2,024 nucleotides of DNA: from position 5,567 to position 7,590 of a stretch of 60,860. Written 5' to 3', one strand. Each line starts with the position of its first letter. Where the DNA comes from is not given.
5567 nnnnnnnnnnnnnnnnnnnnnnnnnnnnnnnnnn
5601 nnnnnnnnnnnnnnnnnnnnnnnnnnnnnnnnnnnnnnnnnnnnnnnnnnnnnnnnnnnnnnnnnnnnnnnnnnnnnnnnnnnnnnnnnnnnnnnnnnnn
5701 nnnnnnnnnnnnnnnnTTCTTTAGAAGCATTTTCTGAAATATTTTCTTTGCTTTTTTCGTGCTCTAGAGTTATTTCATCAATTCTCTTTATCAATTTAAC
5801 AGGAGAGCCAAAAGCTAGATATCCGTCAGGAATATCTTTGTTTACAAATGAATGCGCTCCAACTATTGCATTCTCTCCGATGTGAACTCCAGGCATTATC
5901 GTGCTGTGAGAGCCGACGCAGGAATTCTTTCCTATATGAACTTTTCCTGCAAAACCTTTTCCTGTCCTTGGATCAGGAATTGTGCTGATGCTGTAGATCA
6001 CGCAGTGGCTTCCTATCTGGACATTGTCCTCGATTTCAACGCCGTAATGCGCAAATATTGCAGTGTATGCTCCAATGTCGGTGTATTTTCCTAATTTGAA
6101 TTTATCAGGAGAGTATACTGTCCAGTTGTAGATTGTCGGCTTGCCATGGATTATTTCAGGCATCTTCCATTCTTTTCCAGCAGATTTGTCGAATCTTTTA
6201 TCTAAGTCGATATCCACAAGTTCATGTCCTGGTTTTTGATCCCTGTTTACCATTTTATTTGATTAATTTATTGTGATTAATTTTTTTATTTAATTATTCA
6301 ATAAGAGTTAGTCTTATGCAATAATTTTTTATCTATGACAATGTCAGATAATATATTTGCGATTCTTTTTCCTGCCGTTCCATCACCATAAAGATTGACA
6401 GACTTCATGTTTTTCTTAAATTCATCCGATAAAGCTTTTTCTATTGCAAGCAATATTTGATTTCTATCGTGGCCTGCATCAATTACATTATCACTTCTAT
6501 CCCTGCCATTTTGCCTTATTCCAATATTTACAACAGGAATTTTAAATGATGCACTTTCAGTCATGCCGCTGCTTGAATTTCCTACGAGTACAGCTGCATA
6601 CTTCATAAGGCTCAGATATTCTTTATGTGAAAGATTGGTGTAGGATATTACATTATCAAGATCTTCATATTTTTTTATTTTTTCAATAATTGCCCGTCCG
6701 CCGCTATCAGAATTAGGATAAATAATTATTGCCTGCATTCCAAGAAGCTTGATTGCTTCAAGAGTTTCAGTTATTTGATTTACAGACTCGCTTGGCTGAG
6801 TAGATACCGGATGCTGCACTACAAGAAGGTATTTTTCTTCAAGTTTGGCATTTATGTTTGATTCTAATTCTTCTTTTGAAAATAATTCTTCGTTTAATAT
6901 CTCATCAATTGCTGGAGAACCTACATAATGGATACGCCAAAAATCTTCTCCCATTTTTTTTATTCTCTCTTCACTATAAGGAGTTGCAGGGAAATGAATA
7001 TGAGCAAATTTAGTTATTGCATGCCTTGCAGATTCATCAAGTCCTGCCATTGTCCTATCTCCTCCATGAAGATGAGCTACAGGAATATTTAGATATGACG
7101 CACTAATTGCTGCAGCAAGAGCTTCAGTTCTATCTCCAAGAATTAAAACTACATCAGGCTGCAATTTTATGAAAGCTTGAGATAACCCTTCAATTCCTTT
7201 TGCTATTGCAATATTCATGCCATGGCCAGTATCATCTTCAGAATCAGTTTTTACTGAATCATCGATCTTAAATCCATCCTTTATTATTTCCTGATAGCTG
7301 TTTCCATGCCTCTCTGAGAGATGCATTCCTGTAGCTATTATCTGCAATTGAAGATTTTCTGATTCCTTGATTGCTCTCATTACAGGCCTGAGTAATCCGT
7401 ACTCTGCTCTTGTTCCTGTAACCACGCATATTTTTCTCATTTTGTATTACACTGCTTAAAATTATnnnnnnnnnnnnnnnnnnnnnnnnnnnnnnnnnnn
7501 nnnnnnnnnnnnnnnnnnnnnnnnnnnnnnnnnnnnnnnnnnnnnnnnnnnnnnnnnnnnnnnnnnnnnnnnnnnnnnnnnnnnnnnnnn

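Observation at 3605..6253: Acyltransferase-SHMT-FolD triple fusion: a possible built-in 10-formyl-THF supply line for a sugar N-formyltransferase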

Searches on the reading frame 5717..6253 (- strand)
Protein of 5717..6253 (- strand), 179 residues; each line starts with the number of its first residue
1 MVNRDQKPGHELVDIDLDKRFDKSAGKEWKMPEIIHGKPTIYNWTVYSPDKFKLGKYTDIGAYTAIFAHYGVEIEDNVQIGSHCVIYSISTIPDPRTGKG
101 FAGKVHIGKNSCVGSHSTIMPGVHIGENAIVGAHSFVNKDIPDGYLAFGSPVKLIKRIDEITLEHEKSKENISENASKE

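Call 26: search_solved_structures(query=window:5717-6253:-, max_evalue=0.01, show_alignments=3)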
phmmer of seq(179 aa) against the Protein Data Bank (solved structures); distinct sequences matched with E-value up to 0.01: 102 (the best 60 are shown).
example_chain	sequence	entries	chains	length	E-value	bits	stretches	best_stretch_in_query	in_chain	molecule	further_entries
4dcl_A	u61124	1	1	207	6.1e-18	68.6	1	52-161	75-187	Putative acetyltransferase SACOL2570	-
4egg_A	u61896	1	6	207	6.2e-18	68.6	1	52-161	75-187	Putative acetyltransferase SACOL2570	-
3ftt_A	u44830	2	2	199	7.4e-18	68.4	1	52-160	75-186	Putative acetyltransferase SACOL2570 | Galactoside O-acetyltransferase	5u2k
3v4e_A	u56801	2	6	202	7.7e-18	68.3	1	52-160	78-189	Galactoside O-acetyltransferase | Putative acetyltransferase SACOL2570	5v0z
3vbk_A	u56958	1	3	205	3.4e-13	53.2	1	50-160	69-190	Galactoside O-acetyltransferase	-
3vbi_A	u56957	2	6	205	3.4e-13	53.2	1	50-160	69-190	Galactoside O-acetyltransferase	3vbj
3vbn_A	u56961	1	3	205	3.6e-13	53.1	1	50-160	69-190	Galactoside O-acetyltransferase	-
3vbp_A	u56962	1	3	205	3.6e-13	53.1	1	50-160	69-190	Galactoside O-acetyltransferase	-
1kqa_A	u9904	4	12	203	5.2e-13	52.6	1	65-160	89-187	GALACTOSIDE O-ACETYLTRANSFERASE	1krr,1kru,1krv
3vbm_A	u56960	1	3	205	6.4e-13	52.3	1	50-160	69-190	Galactoside O-acetyltransferase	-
3vbl_A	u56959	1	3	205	8.6e-13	51.8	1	50-160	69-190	Galactoside O-acetyltransferase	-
7s43_A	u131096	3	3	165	1.3e-12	51.2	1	70-142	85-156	N-acetyltransferase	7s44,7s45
3srt_A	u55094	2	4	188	1.4e-12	51.1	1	63-160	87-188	Maltose O-acetyltransferase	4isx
7s3u_A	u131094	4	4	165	1.9e-12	50.7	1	70-142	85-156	N-acetyltransferase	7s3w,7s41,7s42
4mzu_A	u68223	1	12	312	6.2e-12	49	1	70-156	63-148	WxcM-like protein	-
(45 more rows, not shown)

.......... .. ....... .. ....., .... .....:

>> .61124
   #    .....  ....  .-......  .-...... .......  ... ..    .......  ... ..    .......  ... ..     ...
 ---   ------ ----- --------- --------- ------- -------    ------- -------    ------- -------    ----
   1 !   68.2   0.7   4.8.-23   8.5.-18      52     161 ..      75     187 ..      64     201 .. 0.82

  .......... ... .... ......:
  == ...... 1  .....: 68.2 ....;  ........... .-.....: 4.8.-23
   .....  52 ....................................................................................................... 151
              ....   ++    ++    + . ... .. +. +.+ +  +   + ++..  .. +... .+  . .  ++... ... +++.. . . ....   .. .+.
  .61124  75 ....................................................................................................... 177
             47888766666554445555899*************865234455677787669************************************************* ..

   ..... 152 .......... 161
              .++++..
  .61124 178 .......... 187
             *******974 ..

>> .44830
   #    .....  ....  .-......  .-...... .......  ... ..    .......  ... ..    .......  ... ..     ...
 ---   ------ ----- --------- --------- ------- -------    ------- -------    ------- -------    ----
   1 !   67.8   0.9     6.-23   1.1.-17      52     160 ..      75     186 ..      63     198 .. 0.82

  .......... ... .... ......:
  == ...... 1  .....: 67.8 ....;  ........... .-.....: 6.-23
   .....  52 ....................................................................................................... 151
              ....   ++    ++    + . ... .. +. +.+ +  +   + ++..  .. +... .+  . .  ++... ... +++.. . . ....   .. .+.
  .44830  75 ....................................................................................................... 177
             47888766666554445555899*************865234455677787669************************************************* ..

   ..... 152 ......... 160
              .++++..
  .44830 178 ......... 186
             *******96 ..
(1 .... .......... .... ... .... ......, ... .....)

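Call 52: find_homologous_proteins(query=window:5717-6253:-, max_evalue=0.00001)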
Query seq(179 aa) (179 aa): 609 proteins with E <= 0.00001 among 647 candidates; the best 120 are listed.
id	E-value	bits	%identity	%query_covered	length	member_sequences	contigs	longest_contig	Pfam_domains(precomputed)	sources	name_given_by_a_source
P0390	1.3e-47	180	63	80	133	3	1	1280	PF14602.13,PF00132.31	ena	-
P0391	2.9e-47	179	63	80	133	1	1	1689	PF14602.13,PF00132.31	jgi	-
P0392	5.0e-47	178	62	80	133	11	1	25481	PF14602.13,PF00132.31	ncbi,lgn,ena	-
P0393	6.1e-47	178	65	80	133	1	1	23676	PF14602.13,PF00132.31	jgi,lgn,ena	-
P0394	6.5e-47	178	63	80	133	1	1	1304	PF14602.13,PF00132.31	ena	-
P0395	2.0e-46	176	59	80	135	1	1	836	PF14602.13,PF00132.31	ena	-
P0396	2.8e-46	176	61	80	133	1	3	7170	PF14602.13,PF00132.31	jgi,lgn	jgi:acetyltransferase-like isoleucine patch superfamily enzyme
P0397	3.3e-46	176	63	80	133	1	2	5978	PF14602.13,PF00132.31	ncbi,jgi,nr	ncbi:MAG: acyltransferase [Desulfobacula sp.]|jgi:acetyltransferase-like isoleucine patch superfamil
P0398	7.9e-46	174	63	80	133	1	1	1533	PF14602.13,PF00132.31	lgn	-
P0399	8.4e-46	174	59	80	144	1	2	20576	PF14602.13,PF00132.31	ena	-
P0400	9.9e-46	174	60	80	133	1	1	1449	PF14602.13,PF00132.31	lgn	-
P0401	9.9e-46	174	59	79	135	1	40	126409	PF14602.13,PF00132.31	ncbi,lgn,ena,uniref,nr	ncbi:MAG: Transferase hexapeptide repeat containing protein [Candidatus Giovannonibacteria bacterium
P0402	1.1e-45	174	59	79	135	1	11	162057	PF14602.13,PF00132.31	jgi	-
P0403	1.1e-45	174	62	80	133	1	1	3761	PF14602.13,PF00132.31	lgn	-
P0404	1.3e-45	174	63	79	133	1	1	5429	PF14602.13,PF00132.31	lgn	-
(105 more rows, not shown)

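Call 74: search_protein_families(library=ncbifam, proteins=[window:5744-6253:-], max_evalue=0.0001)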
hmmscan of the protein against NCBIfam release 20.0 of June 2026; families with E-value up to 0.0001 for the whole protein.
seq(170 aa): 43 families (the best 25 are shown)
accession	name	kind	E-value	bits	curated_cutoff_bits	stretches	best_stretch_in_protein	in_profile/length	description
NF058585.1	HptprglPActTf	PfamEq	1.5e-18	67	300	1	103-169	105-171/172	heptaprenylglyceryl phosphate O-acetyltransferase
TIGR03570.1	NeuD_NnaD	subfamily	3.2e-16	59.5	160.8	1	72-153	130-202/202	NeuD/PglB/VioB family sugar acetyltransferase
NF007076.0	PRK09527.1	equivalog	2.4e-15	56.5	347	1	64-160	88-187/203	galactoside O-acetyltransferase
NF007240.0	PRK09677.1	equivalog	8.3e-15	54.8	243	1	102-160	128-186/192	putative lipopolysaccharide biosynthesis O-acetyl transferase WbbJ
NF007797.0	PRK10502.1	subfamily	1e-12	48.1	192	1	47-156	68-177/183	WcaF family extracellular polysaccharide biosynthesis acetyltransferase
NF041874.1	EPS_EpsC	equivalog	1.2e-12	47.9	150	1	59-157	69-166/168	serine O-acetyltransferase EpsC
NF000311.1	Vat_ABCDEFH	equivalog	2.4e-12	46.8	300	1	96-157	102-163/201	Vat family streptogramin A O-acetyltransferase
TIGR03532.1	DapD_Ac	equivalog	6.1e-12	45.6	231.75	1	103-166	159-222/231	2,3,4,5-tetrahydropyridine-2,6-dicarboxylate N-acetyltransferase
NF003657.0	PRK05289.1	equivalog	8.1e-12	44.8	226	1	101-164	139-201/264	acyl-ACP--UDP-N-acetylglucosamine O-acyltransferase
NF038307.1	EPS_acetyl_HpsU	equivalog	1.1e-11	44.7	305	1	48-153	68-173/178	hormogonium polysaccharide biosynthesis acetyltransferase HpsU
TIGR01853.1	lipid_A_lpxD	equivalog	1.3e-11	44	242.5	1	100-161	250-311/325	UDP-3-O-(3-hydroxymyristoyl)glucosamine N-acyltransferase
NF050158.1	CarbAnhydGPos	equivalog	2.2e-11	43.7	250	1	105-160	88-145/172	gamma carbonic anhydrase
NF007499.0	PRK10092.1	equivalog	2.5e-11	43.7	314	1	71-158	93-183/183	maltose O-acetyltransferase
NF002060.0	PRK00892.1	subfamily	6.2e-11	42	207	1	72-157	240-317/345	UDP-3-O-(3-hydroxymyristoyl)glucosamine N-acyltransferase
TIGR03308.1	phn_thr-fam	hypoth_equivalog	1.1e-10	41.7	201.65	1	103-157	107-161/204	phosphonate metabolim protein, transferase hexapeptide repeat family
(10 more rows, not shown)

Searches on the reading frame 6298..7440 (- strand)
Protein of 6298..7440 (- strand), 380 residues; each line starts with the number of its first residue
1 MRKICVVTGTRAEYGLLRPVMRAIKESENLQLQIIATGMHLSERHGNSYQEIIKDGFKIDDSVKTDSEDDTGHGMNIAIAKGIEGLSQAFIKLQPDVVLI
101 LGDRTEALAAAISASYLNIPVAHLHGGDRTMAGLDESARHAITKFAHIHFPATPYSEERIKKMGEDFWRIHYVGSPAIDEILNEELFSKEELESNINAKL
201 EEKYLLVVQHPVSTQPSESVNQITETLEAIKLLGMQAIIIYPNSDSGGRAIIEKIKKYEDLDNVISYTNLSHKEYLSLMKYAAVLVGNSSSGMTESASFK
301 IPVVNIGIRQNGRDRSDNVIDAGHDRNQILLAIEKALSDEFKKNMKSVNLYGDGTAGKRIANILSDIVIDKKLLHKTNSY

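Call 4: search_protein_families(library=pfam, proteins=[window:6298-7440:-], max_evalue=0.001)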
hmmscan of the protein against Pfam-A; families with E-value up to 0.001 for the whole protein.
window:6298-7440:- (380 aa): 1 family
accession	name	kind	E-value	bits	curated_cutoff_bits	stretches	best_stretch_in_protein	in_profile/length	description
PF02350.25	Epimerase_2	-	1.2e-86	291.2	30.6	1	22-364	1-346/347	UDP-N-acetylglucosamine 2-epimerase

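Call 5: search_protein_families(library=ncbifam, proteins=[window:6298-7440:-], max_evalue=0.00001)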
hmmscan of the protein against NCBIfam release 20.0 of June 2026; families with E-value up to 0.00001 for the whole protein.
window:6298-7440:- (380 aa): 2 families
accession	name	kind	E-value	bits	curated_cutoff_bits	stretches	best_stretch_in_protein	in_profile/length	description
TIGR03568.1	NeuC_NnaA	equivalog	1e-135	452.3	235.9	1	2-364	1-365/365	UDP-N-acetylglucosamine 2-epimerase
TIGR00236.1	wecB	equivalog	2.5e-38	132.2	210.15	1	3-364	2-362/366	non-hydrolyzing UDP-N-acetylglucosamine 2-epimerase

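Call 60: find_encoding_contigs(protein=window:6298-7440:-, flank=10000, max_places=5)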
Protein window:6298-7440:- (380 aa): 2 contigs read that carry it; 2 places shown.
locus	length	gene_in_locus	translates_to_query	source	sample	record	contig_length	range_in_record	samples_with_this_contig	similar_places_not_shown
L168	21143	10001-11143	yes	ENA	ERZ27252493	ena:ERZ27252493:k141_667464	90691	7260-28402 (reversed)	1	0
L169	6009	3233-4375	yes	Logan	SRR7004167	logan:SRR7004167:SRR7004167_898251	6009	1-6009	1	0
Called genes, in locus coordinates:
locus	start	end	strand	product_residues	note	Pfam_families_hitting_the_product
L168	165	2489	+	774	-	PF02366:PMT, PF13231:PMT_2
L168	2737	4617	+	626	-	-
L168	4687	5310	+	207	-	PF00117:GATase, PF07685:GATase_3 (weak), PF01174:SNO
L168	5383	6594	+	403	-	-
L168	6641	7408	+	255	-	PF00977:His_biosynth, PF05690:ThiG (faint), PF01207:Dus (faint), PF02581:TMP-TENI (faint), PF03060:NMO (faint), PF04309:G3P_antiterm (faint), PF01180:DHO_dh (faint)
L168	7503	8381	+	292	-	PF01128:IspD (faint), PF02348:CTP_transf_3, PF12804:NTP_transf_3 (faint)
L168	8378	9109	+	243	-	PF02585:PIG-L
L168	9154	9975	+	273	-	PF00551:Formyl_trans_N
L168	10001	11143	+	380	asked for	PF02350:Epimerase_2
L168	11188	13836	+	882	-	PF00132:Hexapep, PF14602:Hexapep_2 (weak), PF00464:SHMT, PF00763:THF_DHG_CYH, PF02882:THF_DHG_CYH_C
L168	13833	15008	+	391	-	PF01041:DegT_DnrJ_EryC1, PF00155:Aminotran_1_2, PF00266:Aminotran_5 (faint), PF01053:Cys_Met_Meta_PP (weak), PF01212:Beta_elim_lyase (weak)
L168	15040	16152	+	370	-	PF05368:NmrA (weak), PF01073:3Beta_HSD, PF01370:Epimerase, PF02719:Polysacc_synt_2, PF04321:RmlD_sub_bind, PF07993:NAD_binding_4 (weak), PF13460:NAD_binding_10, PF16363:GDP_Man_Dehyd, +1 more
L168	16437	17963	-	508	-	PF01943:Polysacc_synt, PF13440:Polysacc_synt_3, PF03023:MurJ, PF13440:Polysacc_synt_3, PF01554:MatE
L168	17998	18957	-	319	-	PF00106:adh_short (weak), PF01073:3Beta_HSD, PF01370:Epimerase, PF02719:Polysacc_synt_2, PF04321:RmlD_sub_bind, PF16363:GDP_Man_Dehyd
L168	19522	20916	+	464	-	PF02737:3HCDH_N (weak), PF03721:UDPG_MGDP_dh_N, PF00984:UDPG_MGDP_dh, PF03720:UDPG_MGDP_dh_C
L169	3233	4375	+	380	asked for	PF02350:Epimerase_2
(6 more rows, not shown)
